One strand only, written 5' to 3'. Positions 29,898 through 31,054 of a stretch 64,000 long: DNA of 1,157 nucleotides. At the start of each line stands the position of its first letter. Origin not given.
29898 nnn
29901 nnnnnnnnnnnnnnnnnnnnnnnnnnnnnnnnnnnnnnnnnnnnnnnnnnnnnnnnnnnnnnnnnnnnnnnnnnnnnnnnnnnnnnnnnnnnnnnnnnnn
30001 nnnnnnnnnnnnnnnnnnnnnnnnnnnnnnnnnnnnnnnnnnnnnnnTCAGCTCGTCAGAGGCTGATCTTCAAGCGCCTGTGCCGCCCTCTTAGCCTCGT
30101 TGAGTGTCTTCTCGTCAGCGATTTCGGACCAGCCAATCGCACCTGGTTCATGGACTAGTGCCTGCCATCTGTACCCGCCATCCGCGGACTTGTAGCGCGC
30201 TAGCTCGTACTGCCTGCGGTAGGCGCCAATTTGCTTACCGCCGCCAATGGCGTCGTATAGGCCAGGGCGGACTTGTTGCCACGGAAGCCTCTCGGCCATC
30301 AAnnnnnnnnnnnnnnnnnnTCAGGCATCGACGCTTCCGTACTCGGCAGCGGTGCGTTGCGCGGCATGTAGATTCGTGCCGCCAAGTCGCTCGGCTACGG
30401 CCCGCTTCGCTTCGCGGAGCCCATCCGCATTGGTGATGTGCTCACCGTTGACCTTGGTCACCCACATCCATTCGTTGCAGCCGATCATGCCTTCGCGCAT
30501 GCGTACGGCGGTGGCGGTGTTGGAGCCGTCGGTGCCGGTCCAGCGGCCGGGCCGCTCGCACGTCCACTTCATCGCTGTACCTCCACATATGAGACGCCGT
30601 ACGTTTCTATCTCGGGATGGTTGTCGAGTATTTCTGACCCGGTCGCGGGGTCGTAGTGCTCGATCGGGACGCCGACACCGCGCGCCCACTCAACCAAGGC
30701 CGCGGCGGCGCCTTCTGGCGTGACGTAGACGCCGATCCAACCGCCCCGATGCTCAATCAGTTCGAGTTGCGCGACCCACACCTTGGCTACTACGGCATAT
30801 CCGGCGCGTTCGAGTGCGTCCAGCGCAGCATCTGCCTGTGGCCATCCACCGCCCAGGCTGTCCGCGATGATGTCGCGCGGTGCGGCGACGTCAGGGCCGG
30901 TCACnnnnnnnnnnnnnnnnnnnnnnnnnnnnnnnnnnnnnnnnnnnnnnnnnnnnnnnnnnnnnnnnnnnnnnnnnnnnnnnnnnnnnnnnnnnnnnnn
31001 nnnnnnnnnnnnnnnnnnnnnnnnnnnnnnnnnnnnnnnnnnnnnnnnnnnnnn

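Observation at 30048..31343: Leftward five-gene island immediately downstream of operator site 3, including a basic/acidic small-protein pair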

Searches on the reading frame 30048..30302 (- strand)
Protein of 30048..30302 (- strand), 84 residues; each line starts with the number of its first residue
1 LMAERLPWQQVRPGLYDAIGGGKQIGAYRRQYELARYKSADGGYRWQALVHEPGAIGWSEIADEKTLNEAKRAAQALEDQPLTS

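Call 7: search_protein_families(library=pfam, proteins=[window:30048-30302:-], max_evalue=1)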
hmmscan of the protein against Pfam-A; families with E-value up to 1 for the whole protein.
window:30048-30302:- (84 aa): 0 families

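Call 8: search_protein_families(library=phrogs, proteins=[window:30048-30302:-], max_evalue=0.1)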
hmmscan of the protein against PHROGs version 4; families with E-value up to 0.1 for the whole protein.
window:30048-30302:- (84 aa): 0 families

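Call 9: search_protein_families(library=ncbifam, proteins=[window:30048-30302:-], max_evalue=1)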
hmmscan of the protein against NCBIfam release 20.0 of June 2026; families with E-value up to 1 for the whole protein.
window:30048-30302:- (84 aa): 0 families

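Call 23: search_dna_similar(query=window:30048-30302:-, collection=phages, mode=protein, max_evalue=0.1, max_rows=30)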
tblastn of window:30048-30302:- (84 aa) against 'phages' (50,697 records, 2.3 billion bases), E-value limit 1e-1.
Records with a match: 1; places in all: 1; records where one place covers at least 80% of the query: 1.
Best place of each record, by identity: 90-95% 1.
By first word of the organism name: Mycobacterium 1.
By host as written in the record: Mycobacterium abscessus GD43A 1.
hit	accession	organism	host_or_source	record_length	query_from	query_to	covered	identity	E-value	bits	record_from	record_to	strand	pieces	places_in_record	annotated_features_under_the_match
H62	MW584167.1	Mycobacterium phage prophiGD43A-5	Mycobacterium abscessus GD43A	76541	1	84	100%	90.5%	5e-45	158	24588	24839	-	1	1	48: hypothetical protein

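Call 74: search_protein_families(library=padloc, proteins=[window:30048-30302:-], max_evalue=1)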
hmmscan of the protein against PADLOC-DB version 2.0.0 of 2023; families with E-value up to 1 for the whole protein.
window:30048-30302:- (84 aa): 0 families

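Call 86: search_solved_structures(query=window:30048-30302:-, max_evalue=5)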
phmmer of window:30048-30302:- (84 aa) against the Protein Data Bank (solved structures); distinct sequences matched with E-value up to 5: 2.
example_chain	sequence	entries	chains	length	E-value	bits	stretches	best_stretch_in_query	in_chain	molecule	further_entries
8am5_S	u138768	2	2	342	0.9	13.2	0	5-60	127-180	Photosystem II assembly lipoprotein Ycf48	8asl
5ojp_A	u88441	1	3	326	1.6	12.5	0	34-53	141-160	Ycf48-like protein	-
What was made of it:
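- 30048..30302 (-): g5: 84-aa cargo gene, an orphan. It is weakly similar in pattern to g4 (BLASTP E 0.006). No family match (calls 7-9, 74, 86).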

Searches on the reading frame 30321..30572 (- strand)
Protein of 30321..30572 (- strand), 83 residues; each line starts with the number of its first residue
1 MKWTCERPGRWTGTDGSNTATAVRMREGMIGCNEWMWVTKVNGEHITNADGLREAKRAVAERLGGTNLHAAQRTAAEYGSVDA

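Call 7: search_protein_families(library=pfam, proteins=[window:30321-30572:-], max_evalue=1)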
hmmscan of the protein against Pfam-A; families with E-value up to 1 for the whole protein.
window:30321-30572:- (83 aa): 2 families
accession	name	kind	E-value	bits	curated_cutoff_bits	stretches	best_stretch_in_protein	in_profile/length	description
PF18459.6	PCSK9_C1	-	0.033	14.8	31.3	1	17-73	22-77/83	Proprotein convertase subtilisin-like/kexin type 9 C-terminal domain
PF14450.12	FtsA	-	0.055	14.3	31.8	1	16-81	6-58/127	Cell division protein FtsA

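Call 8: search_protein_families(library=phrogs, proteins=[window:30321-30572:-], max_evalue=0.1)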
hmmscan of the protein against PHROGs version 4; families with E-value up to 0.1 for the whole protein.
window:30321-30572:- (83 aa): 2 families
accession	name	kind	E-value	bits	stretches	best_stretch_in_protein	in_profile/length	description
phrog_9162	-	unknown function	1.8e-14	54.9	1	2-61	8-67/120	-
phrog_30295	-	unknown function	4.5e-10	40.4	1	2-60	232-290/318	-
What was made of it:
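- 30321..30572 (-): g4: 83-aa cargo gene of unknown function, ATGA-coupled to g3. phrog_9162 1.8e-14 and phrog_30295 (call 8).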

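Call 9: search_protein_families(library=ncbifam, proteins=[window:30321-30572:-], max_evalue=1)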
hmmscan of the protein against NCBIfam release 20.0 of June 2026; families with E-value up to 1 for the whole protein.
window:30321-30572:- (83 aa): 0 families

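Call 22: search_dna_similar(query=window:30321-30572:-, collection=phages, mode=protein, max_evalue=0.1, max_rows=30)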
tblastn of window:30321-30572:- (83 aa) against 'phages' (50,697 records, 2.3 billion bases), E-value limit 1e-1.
Records with a match: 55; places in all: 55; records where one place covers at least 80% of the query: 0.
Best place of each record, by identity: <60% 55.
By first word of the organism name: Mycobacterium 55.
By host as written in the record: Mycobacterium smegmatis mc2 155 31; Mycobacterium smegmatis mc#155 13; Mycobacterium smegmatis mc2155 6; Mycolicibacterium smegmatis 2; Mycolicibacterium smegmatis MC2 155 1; Mycobacterium 1; Mycobacterium sp. 1.
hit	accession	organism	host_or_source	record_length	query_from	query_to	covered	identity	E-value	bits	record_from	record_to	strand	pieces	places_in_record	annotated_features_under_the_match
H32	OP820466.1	Mycobacterium phage Gravaillia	Mycobacterium smegmatis mc#155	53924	1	63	76%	46.0%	1e-8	55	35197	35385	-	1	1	47: hypothetical protein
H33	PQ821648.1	Mycobacterium phage ZM2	Mycolicibacterium smegmatis MC2 155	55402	1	63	76%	42.9%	8e-8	53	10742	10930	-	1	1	hypothetical protein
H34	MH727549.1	Mycobacterium phage Gancho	Mycobacterium smegmatis mc2155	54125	1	63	76%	42.9%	6e-7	50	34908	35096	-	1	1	47: hypothetical protein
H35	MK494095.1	Mycobacterium phage Daegal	Mycobacterium smegmatis mc#155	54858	1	63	76%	42.9%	6e-7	50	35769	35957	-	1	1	50: hypothetical protein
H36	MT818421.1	Mycobacterium phage Luke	Mycobacterium smegmatis mc#155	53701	1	63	76%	42.9%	6e-7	50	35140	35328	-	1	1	48: hypothetical protein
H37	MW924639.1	Mycobacterium phage Luna22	Mycobacterium smegmatis mc#155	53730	1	63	76%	42.9%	6e-7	50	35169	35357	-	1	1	46: hypothetical protein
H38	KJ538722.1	Mycobacterium phage HH92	Mycobacterium smegmatis mc2 155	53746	1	63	76%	42.9%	6e-7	50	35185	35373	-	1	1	47: hypothetical protein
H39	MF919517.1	Mycobacterium phage LilHazelnut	Mycobacterium smegmatis mc2 155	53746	1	63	76%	42.9%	6e-7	50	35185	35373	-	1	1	hypothetical protein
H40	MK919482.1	Mycobacterium phage DeepSoil15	Mycobacterium smegmatis mc2 155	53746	1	63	76%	42.9%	6e-7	50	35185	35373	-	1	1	48: hypothetical protein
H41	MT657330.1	Mycobacterium phage Webster2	Mycobacterium smegmatis mc2155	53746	1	63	76%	42.9%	6e-7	50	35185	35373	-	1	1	48: hypothetical protein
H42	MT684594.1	Mycobacterium phage Hadrien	Mycobacterium smegmatis mc#155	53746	1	63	76%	42.9%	6e-7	50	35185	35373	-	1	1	48: hypothetical protein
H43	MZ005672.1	Mycobacterium phage Hail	Mycobacterium smegmatis mc#155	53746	1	63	76%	42.9%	6e-7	50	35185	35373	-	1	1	46: hypothetical protein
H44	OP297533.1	Mycobacterium phage Amymech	Mycobacterium smegmatis mc2155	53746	1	63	76%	42.9%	6e-7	50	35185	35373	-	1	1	48: hypothetical protein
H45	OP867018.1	Mycobacterium phage Dewey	Mycobacterium smegmatis mc#155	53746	1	63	76%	42.9%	6e-7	50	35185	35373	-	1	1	46: hypothetical protein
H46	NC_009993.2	Mycobacterium phage Giles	Mycolicibacterium smegmatis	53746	1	63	76%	42.9%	6e-7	50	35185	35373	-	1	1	46: hypothetical protein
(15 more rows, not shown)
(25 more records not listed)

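Call 63: get_annotated_region(hit=H46, flank=3000)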
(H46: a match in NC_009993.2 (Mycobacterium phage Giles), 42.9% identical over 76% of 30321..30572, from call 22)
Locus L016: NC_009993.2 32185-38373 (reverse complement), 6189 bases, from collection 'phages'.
description: Mycobacterium phage Giles, complete genome.
organism: Mycobacterium phage Giles (NCBI taxid 480808)
taxonomy: Viruses; Duplodnaviria; Heunggongvirae; Uroviricota; Caudoviricetes; Gilesvirus; Gilesvirus giles
host: Mycolicibacterium smegmatis; source: soil; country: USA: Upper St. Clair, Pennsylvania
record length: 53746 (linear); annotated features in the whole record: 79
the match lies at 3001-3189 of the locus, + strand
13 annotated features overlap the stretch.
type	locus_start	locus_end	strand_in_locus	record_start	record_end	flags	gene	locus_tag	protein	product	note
CDS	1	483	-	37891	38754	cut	51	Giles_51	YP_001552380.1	hypothetical protein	gp51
CDS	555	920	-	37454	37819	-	50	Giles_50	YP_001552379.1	hypothetical protein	gp50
CDS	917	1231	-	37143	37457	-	49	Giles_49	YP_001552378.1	hypothetical protein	gp49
CDS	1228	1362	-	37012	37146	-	81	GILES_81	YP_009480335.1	CRO protein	-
CDS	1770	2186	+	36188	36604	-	47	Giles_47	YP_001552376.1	hypothetical protein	gp47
CDS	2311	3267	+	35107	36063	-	46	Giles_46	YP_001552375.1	hypothetical protein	gp46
CDS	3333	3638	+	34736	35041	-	45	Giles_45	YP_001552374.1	hypothetical protein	gp45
CDS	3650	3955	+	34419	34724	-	44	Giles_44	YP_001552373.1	hypothetical protein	gp44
CDS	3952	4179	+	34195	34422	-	43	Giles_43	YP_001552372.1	hypothetical protein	gp43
CDS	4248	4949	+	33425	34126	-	42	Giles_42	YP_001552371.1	hypothetical protein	gp42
CDS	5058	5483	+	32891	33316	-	41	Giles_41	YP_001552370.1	hypothetical protein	gp41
CDS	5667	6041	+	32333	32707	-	40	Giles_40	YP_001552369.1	hypothetical protein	gp40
CDS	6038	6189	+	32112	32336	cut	39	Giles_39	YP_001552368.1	hypothetical protein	gp39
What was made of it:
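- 30321..30572 (-): Residues 1-63 are about 43% identical to the C-terminal part of Giles gp46 (calls 22, 63).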

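Call 74: search_protein_families(library=padloc, proteins=[window:30321-30572:-], max_evalue=1)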
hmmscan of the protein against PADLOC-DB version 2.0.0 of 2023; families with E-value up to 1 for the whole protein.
window:30321-30572:- (83 aa): 0 families

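Call 75: search_protein_families(library=pfam, proteins=[L016:2311-3267:+], max_evalue=1)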
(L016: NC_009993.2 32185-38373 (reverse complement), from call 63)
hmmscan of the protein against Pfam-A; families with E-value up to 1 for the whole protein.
L016:2311-3267:+ (318 aa): 1 family
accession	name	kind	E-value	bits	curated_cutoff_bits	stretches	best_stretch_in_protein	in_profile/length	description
PF13756.12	Stimulus_sens_1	-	0.018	15.9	29.8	1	153-199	17-64/111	Stimulus-sensing domain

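Call 85: search_solved_structures(query=window:30321-30572:-, max_evalue=5)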
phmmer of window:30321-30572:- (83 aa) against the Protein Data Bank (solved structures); distinct sequences matched with E-value up to 5: 0.

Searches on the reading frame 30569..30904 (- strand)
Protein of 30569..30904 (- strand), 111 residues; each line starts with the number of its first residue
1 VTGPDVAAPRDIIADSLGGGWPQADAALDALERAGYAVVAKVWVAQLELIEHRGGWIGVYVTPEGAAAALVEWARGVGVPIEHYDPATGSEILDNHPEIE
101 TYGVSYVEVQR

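Call 7: search_protein_families(library=pfam, proteins=[window:30569-30904:-], max_evalue=1)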
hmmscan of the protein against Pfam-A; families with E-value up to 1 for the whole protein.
window:30569-30904:- (111 aa): 1 family
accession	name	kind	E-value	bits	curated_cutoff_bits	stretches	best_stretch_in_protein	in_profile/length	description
PF18121.7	TFA2_Winged_2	-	0.24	11.5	26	1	16-35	22-41/60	TFA2 Winged helix domain 2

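Call 8: search_protein_families(library=phrogs, proteins=[window:30569-30904:-], max_evalue=0.1)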
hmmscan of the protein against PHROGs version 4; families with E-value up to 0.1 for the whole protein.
window:30569-30904:- (111 aa): 1 family
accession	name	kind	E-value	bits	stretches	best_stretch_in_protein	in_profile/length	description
phrog_30044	-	unknown function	2e-31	110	1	9-110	53-159/160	-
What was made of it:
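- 30569..30904 (-): g3: 111-aa acidic cargo gene of unknown function, GTGA-coupled to g2. phrog_30044, unknown function, 2e-31 (call 8).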

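Call 9: search_protein_families(library=ncbifam, proteins=[window:30569-30904:-], max_evalue=1)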
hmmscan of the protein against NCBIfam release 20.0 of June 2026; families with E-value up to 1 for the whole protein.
window:30569-30904:- (111 aa): 0 families

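Call 20: search_dna_similar(query=window:30569-30904:-, collection=phages, mode=protein, max_evalue=0.1, max_rows=30)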
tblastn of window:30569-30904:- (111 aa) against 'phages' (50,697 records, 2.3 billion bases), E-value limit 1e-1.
Records with a match: 7; places in all: 7; records where one place covers at least 80% of the query: 5.
Best place of each record, by identity: <60% 7.
By first word of the organism name: Mycobacterium 6; Mycolicibacterium 1.
By host as written in the record: - 2; Mycobacterium smegmatis mc2 155 2; Mycobacterium sp. 2; Mycolicibacterium smegmatis mc^2 155 1.
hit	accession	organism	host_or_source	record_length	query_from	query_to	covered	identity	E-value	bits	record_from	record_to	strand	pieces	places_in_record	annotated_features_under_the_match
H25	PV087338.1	Mycolicibacterium phage NM241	Mycolicibacterium smegmatis mc^2 155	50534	9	111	93%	49.1%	6e-27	108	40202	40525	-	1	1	hypothetical protein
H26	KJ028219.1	Mycobacterium phage 32HC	-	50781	9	111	93%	49.1%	2e-26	107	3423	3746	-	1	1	hypothetical protein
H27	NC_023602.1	Mycobacterium phage 32HC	-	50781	9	111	93%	49.1%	2e-26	107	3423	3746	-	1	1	hypothetical protein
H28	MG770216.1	Mycobacterium phage Rem711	Mycobacterium smegmatis mc2 155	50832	9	111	93%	48.1%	8e-27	108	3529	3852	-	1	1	hypothetical protein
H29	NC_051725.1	Mycobacterium phage Rem711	Mycobacterium smegmatis mc2 155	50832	9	111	93%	48.1%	8e-27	108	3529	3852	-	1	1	hypothetical protein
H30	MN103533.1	Mycobacterium phage Weirdo19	Mycobacterium sp.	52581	40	110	64%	39.4%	5e-8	55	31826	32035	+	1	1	hypothetical protein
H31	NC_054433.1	Mycobacterium phage Weirdo19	Mycobacterium sp.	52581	40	110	64%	39.4%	5e-8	55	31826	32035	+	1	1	hypothetical protein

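Call 64: get_annotated_region(hit=H28, flank=3500)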
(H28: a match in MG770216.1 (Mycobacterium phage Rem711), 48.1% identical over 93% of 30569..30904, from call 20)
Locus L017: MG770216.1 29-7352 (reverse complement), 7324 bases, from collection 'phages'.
description: Mycobacterium phage Rem711, complete genome.
organism: Mycobacterium phage Rem711 (NCBI taxid 2079285)
taxonomy: Viruses; Duplodnaviria; Heunggongvirae; Uroviricota; Caudoviricetes; Trigintaduovirus; Trigintaduovirus rem711
host: Mycobacterium smegmatis mc2 155; source: soil; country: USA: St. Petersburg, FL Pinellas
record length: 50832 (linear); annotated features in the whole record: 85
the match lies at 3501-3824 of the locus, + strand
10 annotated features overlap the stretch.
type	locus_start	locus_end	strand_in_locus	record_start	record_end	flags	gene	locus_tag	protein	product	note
CDS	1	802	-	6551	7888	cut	-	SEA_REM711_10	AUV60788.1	capsid maturation protease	-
CDS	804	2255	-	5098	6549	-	-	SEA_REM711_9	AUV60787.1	portal protein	-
CDS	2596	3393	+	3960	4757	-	-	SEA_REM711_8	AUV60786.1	hypothetical protein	-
CDS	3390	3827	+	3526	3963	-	-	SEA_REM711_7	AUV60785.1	hypothetical protein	-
CDS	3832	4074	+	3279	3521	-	-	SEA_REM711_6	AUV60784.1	HTH DNA-binding protein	HTH DNA binding protein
CDS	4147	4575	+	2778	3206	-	-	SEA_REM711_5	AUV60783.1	hypothetical protein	-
CDS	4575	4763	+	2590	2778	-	-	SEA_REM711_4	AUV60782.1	hypothetical protein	-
CDS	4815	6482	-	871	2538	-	-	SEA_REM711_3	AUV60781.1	terminase large subunit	terminase, large subunit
CDS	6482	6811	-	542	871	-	-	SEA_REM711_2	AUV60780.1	hypothetical protein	-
CDS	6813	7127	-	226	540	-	-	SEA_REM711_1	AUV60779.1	terminase small subunit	terminase, small subunit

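Call 71: find_homologous_proteins(query=window:30569-30904:-, max_evalue=0.001)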
Query window:30569-30904:- (111 aa): 1 proteins with E <= 0.001 among 436 candidates.
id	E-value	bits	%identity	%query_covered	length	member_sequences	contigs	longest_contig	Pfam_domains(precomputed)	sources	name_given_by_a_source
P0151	7.5e-64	231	95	100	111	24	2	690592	-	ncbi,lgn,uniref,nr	ncbi:Uncharacterised protein [Mycobacteroides abscessus subsp. abscessus]|uniref:hypothetical protei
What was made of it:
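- Tried and rejected: Deep homologue search for g3: it returned a single near-identical protein (call 71).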

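Call 74: search_protein_families(library=padloc, proteins=[window:30569-30904:-], max_evalue=1)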
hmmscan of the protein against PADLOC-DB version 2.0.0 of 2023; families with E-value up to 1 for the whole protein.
window:30569-30904:- (111 aa): 0 families

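Call 75: search_protein_families(library=pfam, proteins=[L017:3390-3827:+, L017:2596-3393:+], max_evalue=1)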
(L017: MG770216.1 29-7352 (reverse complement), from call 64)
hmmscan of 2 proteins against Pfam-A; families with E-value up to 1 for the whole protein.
L017:3390-3827:+ (145 aa): 3 families
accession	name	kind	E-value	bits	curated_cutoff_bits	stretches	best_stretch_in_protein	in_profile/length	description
PF05977.19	MFS_3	-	0.011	14.6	27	1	45-105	276-336/524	Transmembrane secretion effector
PF01206.22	TusA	-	0.032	14.5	28.6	0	95-119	34-58/70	Sulfurtransferase TusA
PF09494.16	Slx4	-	0.13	12.7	24.8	1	101-130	26-54/60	Slx4 endonuclease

L017:2596-3393:+ (265 aa): 3 families
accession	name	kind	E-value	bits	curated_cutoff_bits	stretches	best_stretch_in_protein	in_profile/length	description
PF21818.3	DUF6884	-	1.3e-17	64.7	30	1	128-231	1-108/135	Family of unknown function (DUF6884)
PF03883.20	H2O2_YaaD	-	0.0043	17.1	29.6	1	169-196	103-130/236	Peroxide stress protein YaaA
PF11625.14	DUF3253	-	0.03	15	22.1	1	195-234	16-55/81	Protein of unknown function (DUF3253)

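Call 83: predict_structure(alignment_id=A3)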
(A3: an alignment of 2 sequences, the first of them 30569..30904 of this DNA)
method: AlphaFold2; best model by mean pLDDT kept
length: 111 residues; sequences in the alignment: 2
mean_pLDDT: 50.8   pTM: 0.42
mean pLDDT of the five models: 50.8, 49.3, 46.0, 43.7, 40.8
residues with pLDDT >= 90: 0; 70-90: 0; 50-70: 66; < 50: 45
segments of 3 or more residues with pLDDT < 50: 1-6, 16-20, 39-63, 107-111
pLDDT, mean of each block of 10 residues (from residue 1): 45 51 55 52 38 40 54 61 57 57 49 45
secondary structure, 60 per line:
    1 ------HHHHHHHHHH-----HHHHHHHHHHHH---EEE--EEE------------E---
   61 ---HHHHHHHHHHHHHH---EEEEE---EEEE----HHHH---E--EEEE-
elements in order: H7-16 H22-33 E37-39 E42-44 H64-77 E81-85 E89-92 H97-100 E107-110
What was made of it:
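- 30569..30904 (-): AF2 model unusable, pLDDT 51 (call 83).
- Tried and rejected: The AF2 model built from that two-sequence alignment reached only pLDDT 51 (call 83), so I ran no fold search on it.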

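Call 84: search_solved_structures(query=window:30569-30904:-, max_evalue=5)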
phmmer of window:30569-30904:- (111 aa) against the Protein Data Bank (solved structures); distinct sequences matched with E-value up to 5: 2.
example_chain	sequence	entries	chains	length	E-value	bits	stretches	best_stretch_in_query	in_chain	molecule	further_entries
3l77_A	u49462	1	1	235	0.9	12.9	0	12-71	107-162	Short-chain alcohol dehydrogenase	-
3tn7_A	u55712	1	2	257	1.1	12.6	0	12-71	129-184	Short-chain alcohol dehydrogenase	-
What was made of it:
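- Tried and rejected: PDB sequence searches of g3, g4 and g5: nothing found (calls 84-86).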
